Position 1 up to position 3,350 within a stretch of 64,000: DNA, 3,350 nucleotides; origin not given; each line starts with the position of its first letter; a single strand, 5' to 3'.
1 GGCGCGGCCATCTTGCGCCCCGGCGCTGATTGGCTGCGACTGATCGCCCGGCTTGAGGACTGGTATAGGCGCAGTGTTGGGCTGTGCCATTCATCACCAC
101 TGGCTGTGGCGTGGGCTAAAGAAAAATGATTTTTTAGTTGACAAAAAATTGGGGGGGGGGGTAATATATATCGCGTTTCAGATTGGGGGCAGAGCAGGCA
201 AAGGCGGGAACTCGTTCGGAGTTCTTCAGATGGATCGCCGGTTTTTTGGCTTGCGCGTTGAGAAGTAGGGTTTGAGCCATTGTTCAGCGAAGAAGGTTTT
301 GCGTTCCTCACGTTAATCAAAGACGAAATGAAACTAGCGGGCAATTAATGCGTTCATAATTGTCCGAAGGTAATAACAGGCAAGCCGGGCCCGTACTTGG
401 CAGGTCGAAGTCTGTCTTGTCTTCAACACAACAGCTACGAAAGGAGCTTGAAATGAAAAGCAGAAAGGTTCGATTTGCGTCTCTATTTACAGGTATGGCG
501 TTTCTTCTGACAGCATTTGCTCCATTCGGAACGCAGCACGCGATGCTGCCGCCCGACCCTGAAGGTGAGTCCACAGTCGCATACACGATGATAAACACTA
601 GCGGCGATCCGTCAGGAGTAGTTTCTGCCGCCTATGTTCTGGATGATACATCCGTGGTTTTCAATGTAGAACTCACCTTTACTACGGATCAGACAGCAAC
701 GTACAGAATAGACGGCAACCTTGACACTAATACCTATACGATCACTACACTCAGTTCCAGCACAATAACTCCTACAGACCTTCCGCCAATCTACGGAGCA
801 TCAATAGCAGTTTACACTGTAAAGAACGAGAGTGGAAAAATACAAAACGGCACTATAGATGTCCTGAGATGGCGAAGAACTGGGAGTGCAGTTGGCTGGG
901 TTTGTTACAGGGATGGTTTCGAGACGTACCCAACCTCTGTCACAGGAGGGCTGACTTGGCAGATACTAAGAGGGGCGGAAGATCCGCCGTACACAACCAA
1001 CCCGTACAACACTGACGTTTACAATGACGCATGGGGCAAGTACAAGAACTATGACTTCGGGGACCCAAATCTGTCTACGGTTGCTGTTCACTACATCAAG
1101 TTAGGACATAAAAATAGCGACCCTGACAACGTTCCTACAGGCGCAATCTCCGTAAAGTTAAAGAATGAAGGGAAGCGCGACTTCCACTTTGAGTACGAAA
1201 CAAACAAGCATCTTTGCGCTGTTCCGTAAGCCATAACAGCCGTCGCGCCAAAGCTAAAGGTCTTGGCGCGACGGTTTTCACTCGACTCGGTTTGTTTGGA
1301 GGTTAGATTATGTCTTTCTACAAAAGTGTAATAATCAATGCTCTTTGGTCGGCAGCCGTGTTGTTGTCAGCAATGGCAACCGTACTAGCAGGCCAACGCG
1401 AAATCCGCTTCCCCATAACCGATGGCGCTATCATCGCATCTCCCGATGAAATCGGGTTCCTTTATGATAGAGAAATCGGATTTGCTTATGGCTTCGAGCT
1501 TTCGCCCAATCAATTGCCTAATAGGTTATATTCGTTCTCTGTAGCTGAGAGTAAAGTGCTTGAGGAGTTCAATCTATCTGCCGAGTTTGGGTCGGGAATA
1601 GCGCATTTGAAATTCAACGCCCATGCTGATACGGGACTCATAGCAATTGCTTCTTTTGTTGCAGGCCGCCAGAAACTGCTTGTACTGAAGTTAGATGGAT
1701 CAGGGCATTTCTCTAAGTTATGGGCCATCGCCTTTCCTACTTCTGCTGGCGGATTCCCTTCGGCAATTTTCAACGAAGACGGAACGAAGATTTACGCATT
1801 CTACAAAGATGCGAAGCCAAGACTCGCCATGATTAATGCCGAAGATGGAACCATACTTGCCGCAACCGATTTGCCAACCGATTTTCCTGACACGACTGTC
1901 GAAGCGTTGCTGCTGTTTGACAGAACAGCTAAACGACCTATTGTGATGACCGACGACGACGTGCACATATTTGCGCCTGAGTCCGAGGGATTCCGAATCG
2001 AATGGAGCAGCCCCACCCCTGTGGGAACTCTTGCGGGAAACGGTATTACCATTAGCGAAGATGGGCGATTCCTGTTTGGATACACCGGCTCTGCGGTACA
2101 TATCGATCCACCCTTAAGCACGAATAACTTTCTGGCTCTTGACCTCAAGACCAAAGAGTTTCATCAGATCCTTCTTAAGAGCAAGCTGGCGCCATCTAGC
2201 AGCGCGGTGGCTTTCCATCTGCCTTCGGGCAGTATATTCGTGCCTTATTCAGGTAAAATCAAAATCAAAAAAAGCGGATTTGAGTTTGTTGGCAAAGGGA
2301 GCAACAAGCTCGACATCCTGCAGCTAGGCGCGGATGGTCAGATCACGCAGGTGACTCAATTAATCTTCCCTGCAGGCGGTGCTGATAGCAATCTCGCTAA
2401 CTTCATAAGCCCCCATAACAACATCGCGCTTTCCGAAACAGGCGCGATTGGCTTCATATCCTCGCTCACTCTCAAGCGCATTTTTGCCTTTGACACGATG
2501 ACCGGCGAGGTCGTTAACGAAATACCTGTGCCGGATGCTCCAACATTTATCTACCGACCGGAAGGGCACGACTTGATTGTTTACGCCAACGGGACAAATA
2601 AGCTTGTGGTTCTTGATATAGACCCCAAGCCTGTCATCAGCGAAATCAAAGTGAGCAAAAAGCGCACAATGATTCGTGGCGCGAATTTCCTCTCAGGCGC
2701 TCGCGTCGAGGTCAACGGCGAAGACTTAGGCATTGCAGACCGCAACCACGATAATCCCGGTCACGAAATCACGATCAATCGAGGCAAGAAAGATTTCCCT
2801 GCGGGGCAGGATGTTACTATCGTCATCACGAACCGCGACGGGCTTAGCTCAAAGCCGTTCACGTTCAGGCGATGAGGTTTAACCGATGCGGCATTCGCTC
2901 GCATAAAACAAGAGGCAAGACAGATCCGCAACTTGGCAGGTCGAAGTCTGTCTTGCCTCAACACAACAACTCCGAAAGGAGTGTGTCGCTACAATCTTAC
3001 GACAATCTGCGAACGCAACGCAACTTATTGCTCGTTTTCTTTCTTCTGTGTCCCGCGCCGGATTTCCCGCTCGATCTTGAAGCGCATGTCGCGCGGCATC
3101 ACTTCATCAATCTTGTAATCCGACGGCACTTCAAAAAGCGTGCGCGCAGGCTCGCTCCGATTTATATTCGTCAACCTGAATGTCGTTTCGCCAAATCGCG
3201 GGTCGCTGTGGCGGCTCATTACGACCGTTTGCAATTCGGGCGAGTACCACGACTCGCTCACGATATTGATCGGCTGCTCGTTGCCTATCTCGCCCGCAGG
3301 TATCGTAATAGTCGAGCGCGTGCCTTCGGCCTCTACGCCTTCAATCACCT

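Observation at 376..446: Conserved structured 5'-leader motif with an exposed 16-nt loop, present twice within 2.6 kb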

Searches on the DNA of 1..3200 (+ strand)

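Call 8: search_rna_families(source=window, start=1, end=3200, threshold=evalue, max_evalue=10)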
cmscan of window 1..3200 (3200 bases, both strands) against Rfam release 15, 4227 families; matches with E-value up to 10: 2.
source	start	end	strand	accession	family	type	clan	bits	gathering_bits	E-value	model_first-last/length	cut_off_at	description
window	2164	2286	+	RF02192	TCL6_2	Gene; lncRNA;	-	17.5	45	6.9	1-126/126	no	T-cell leukemia/lymphoma 6 conserved region 2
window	805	958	+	RF01966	RMST_5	Gene; lncRNA;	-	15.3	58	8.8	1-128/128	no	Rhabdomyosarcoma 2 associated transcript conserved region 5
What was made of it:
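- On Any Rfam 15 family: At E <= 10 over 1-3200 only two chance lncRNA hits appeared, elsewhere in the stretch (call 8).
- Closest known: c-di-GMP-I/II riboswitches. Different: No hit to those Rfam models at E <= 10 (call 8).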

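Call 37: build_rna_model(alignment_id=A3, structure=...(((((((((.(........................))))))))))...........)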
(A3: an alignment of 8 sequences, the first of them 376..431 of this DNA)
Model R1 built from alignment A3 (8 sequences, 59 columns); structure: as given.
model positions 56; base pairs 10; branch points 0; effective number of sequences 4.18; information 0.994 bits per position. Calibrated on 0.2 Mb of random sequence (short: E-values are rough).
structure used (alignment columns):
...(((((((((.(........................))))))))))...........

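Call 38: search_with_rna_model(model_id=R1, sources=[window, L026, L027, L028, L029, L030, L031, L032, L033, L034, L035, L036], max_evalue=10, show_alignments=0)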
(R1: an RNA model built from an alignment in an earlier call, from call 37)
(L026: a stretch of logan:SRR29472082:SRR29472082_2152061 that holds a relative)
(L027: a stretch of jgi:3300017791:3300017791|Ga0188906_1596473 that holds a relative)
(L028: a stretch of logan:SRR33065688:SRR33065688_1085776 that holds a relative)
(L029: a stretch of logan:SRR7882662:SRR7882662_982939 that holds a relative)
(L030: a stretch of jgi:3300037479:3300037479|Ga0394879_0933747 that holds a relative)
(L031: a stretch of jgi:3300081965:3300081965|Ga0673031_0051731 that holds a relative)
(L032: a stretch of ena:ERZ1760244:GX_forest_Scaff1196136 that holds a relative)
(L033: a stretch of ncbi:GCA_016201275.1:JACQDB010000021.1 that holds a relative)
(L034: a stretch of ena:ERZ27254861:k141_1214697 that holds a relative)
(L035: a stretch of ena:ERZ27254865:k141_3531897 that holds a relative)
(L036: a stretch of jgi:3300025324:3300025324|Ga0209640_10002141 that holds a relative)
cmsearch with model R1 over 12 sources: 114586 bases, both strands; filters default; matches with E-value up to 10: 23.
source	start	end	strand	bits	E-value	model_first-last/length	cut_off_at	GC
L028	3004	3059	+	75.8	4.4e-22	1-56/56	no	0.52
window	376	431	+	75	8.7e-22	1-56/56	no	0.55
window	2911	2966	+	74.9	8.8e-22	1-56/56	no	0.52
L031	3868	3924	+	73.1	3.4e-21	1-56/56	no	0.56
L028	347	402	+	69.9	3.7e-20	1-56/56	no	0.55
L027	883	937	+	67.3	2.7e-19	1-56/56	no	0.53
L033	2838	2892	+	65.8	8.2e-19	1-56/56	no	0.58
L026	147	203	+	59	1.3e-16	1-56/56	no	0.58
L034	570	624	+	46.4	1.6e-12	1-56/56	no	0.58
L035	496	550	+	46.4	1.6e-12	1-56/56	no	0.58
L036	82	136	+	46.4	1.6e-12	1-56/56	no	0.58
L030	34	89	+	18.9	0.0013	1-56/56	no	0.62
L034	573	614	-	16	0.012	4-46/56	no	0.62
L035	499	540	-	16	0.012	4-46/56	no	0.62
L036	85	126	-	16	0.012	4-46/56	no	0.62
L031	3871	3914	-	13.2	0.096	4-46/56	no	0.59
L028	3007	3049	-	11.6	0.33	4-46/56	no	0.56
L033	2841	2882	-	10.7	0.63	4-46/56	no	0.6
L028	351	391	-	10.5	0.76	5-45/56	no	0.56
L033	4441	4469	-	10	1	1-56/56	no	0.59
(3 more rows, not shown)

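Call 52: search_with_rna_model(model_id=R1, sources=[L037, L038, L039, L040, L041, L042, L043, L044, L045, L046, L047, L048, L049, L050, L051, L052, L053, L054, L055], max_evalue=1)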
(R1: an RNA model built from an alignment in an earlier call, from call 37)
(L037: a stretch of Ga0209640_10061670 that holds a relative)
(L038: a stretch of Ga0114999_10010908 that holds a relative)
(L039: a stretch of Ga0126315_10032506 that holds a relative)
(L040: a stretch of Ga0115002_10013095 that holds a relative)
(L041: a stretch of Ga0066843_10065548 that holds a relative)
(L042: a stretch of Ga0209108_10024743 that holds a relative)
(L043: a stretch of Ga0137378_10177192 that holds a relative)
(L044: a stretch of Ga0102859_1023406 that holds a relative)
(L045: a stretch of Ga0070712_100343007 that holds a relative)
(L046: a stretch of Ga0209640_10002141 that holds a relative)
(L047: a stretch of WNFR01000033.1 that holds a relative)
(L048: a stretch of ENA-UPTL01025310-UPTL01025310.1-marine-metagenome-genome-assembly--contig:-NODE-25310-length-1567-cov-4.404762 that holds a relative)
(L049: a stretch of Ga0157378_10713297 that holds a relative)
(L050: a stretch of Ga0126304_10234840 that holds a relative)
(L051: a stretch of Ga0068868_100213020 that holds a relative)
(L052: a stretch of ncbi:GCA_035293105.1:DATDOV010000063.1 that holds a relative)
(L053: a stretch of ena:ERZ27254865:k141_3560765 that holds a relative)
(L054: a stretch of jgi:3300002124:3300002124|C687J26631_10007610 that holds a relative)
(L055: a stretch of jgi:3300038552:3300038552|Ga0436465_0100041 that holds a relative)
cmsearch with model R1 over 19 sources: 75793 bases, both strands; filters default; matches with E-value up to 1: 33.
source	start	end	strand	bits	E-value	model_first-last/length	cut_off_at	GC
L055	2662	2717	+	72.5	3.5e-21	1-56/56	no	0.55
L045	357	412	-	62.4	6.8e-18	1-56/56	no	0.55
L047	3027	3082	-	62.4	6.8e-18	1-56/56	no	0.55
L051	575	630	+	60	4.2e-17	1-56/56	no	0.48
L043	328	383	+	59.7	5.2e-17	1-56/56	no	0.57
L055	122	177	+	58.4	1.4e-16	1-56/56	no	0.52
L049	157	212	-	54.2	3.3e-15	1-56/56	no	0.57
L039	2202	2257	+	52.3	1.3e-14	1-56/56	no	0.46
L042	2618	2672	+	46.7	8.4e-13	1-56/56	no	0.56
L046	82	136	+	46.4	1e-12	1-56/56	no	0.58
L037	1922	1976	+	45.6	2e-12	1-56/56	no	0.56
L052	253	307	+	42.5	2e-11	1-56/56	no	0.6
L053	212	266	+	42.5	2e-11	1-56/56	no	0.6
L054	187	241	+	42.5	2e-11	1-56/56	no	0.6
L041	6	59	+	19.3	0.00068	1-56/56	no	0.48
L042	2621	2662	-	16.1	0.0075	4-46/56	no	0.62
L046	85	126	-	16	0.0079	4-46/56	no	0.62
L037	1925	1966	-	15.8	0.0092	4-46/56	no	0.62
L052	256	297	-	15.8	0.0095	4-46/56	no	0.62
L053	215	256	-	15.8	0.0095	4-46/56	no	0.62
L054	190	231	-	15.8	0.0095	4-46/56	no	0.62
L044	696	753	+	15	0.016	1-56/56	no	0.52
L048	632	689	+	15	0.016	1-56/56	no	0.52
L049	167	209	+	14.3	0.028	4-46/56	no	0.65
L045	367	409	+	14.1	0.032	4-46/56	no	0.6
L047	3037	3079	+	14.1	0.032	4-46/56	no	0.6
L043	331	373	-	14.1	0.033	4-46/56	no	0.63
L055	2665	2707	-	13.6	0.047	4-46/56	no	0.6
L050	916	970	+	12.8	0.085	1-56/56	no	0.45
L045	930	967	+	12.2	0.13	1-56/56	no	0.55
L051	577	620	-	11.8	0.19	4-47/56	no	0.5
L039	1366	1408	-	11.2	0.3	1-56/56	no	0.53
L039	2203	2247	-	10.7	0.42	4-48/56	no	0.49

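Call 62: search_rna_families(sources=[L028, L034, L047, L055, L043, L039, L051, L033, L031], threshold=gathering)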
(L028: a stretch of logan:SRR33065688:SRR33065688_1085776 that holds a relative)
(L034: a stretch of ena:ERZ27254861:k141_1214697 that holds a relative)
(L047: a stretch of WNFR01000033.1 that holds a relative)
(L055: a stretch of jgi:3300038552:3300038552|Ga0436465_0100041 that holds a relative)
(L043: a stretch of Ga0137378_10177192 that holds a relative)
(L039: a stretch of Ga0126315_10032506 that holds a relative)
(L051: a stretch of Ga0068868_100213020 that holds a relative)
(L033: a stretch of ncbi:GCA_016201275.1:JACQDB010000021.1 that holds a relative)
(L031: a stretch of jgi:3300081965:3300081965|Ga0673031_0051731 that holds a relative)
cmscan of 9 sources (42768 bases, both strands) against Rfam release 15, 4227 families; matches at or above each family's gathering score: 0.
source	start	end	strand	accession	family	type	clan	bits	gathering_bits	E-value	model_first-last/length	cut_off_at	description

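Call 80: build_rna_model(alignment_id=A6, structure=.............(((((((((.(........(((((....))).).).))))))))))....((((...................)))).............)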
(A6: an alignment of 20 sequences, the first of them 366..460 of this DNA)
Model R2 built from alignment A6 (20 sequences, 103 columns); structure: as given.
model positions 95; base pairs 19; branch points 1; effective number of sequences 2.48; information 0.602 bits per position. Calibrated on 0.2 Mb of random sequence (short: E-values are rough).
structure used (alignment columns):
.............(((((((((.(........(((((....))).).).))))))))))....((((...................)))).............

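Call 81: search_with_rna_model(model_id=R2, source=window, filters=off, max_evalue=10)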
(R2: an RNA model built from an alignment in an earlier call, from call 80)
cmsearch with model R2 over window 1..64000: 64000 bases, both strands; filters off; matches with E-value up to 10: 12.
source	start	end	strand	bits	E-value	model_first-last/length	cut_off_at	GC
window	2901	2996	+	82.8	1.4e-21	1-95/95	no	0.49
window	366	461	+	77.2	5.8e-20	1-95/95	no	0.49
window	2914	2957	-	17.4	0.0062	14-56/95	no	0.57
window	21003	21033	-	10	0.76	20-50/95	no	0.74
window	46072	46140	+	8.7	1.8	1-95/95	no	0.43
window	16931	17001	+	7.8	3.3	1-95/95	no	0.48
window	52441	52463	+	7.6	3.7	24-46/95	no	0.65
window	19416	19497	-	7.5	4.1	1-95/95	no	0.54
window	58475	58551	-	6.9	5.9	1-95/95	no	0.52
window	24628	24705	-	6.8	6.6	1-95/95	no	0.55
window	46923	46973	+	6.6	7.5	1-95/95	no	0.39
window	11712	11772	+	6.5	7.6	1-95/95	no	0.49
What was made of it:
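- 379..421 (+): Copy 1, long hairpin P1. P1a is 379-388 with 412-421, the internal loop 389-395, P1b is 396-400 with 405-410, and the apical loop CAGG is 401-404. CM R1 scores 75 bits and R2 77 bits (calls 38, 81).
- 2912..2959 (+): Copy 2, hairpin P1. P1a is 2912-2924 with 2947-2959 (13 bp), the internal loop 2925-2931, P1b is 2932-2936 with 2941-2946, and the apical loop CAGG is 2937-2940. R2 scores 82.8 bits (call 81).
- Closest known: REP/BIME, MITE or IS200/IS605-type hairpin repeats. Different: There are only two copies in 64 kb under a filter-free covariance-model search (call 81).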

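Call 82: search_with_rna_model(model_id=R2, sources=[window, L026, L027, L028, L029, L030, L031, L032, L033, L034, L037, L039, L042, L043, L045, L047, L049, L051, L052, L055], max_evalue=0.01, make_alignment=true)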
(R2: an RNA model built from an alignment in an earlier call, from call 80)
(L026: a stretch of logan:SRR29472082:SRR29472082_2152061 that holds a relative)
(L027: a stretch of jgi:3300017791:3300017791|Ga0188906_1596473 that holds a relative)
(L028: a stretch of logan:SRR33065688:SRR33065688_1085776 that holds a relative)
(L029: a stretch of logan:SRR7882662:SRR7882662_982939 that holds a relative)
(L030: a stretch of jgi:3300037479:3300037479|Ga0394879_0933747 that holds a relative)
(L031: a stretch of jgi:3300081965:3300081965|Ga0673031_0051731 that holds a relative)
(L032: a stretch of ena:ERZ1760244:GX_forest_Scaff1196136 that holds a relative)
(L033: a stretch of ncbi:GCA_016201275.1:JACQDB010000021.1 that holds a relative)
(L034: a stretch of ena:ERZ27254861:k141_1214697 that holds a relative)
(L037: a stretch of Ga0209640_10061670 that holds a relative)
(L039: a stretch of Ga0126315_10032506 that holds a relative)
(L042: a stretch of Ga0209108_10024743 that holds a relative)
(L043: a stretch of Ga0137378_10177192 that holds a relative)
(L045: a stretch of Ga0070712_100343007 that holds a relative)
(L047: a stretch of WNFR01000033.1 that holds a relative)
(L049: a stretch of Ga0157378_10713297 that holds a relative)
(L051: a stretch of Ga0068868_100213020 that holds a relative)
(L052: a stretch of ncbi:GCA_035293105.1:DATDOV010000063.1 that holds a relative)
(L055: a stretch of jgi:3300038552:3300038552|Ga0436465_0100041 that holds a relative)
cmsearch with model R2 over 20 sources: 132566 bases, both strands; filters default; matches with E-value up to 0.01: 23.
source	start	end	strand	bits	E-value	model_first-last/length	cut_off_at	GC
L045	327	422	-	97.3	2.3e-25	1-95/95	no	0.49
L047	2997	3092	-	96.5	3.8e-25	1-95/95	no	0.49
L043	318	413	+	93.4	3e-24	1-95/95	no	0.51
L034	560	653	+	92.9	4e-24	1-95/95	no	0.51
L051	565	659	+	91.5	9.9e-24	1-95/95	no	0.44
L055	2652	2746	+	90.6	1.8e-23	1-95/95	no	0.52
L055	112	206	+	90.1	2.6e-23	1-95/95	no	0.48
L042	2608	2700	+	88.1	9.4e-23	1-95/95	no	0.51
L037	1912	2004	+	87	1.9e-22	1-95/95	no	0.48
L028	2994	3088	+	86.2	3.3e-22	1-95/95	no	0.47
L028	337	431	+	86.1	3.6e-22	1-95/95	no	0.48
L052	243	336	+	85.8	4.2e-22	1-95/95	no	0.51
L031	3858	3954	+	83.9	1.4e-21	1-95/95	no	0.54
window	2901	2996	+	82.9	2.9e-21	1-95/95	no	0.49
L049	129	222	-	82.6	3.5e-21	1-95/95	no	0.51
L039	2192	2287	+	73.3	1.5e-18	1-95/95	no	0.42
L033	2828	2918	+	72.9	2e-18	1-95/95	no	0.49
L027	873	968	+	68.4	3.8e-17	1-95/95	no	0.51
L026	137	230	+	58.9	1.9e-14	1-95/95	no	0.54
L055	2665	2707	-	20.2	0.002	14-56/95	no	0.6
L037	1925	1966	-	18.9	0.0047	14-56/95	no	0.62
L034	573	614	-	18.6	0.0058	14-56/95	no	0.62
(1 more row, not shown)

Alignment A10: 23 matches aligned to the model, 101 columns, each read 5' to 3' on its own strand. Consensus structure (alignment columns), stored with it:
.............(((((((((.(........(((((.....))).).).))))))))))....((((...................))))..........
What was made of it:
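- There are 20 distinct copies in 16 loci, scoring 59-97 bits with model R2 (calls 38, 52, 82).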
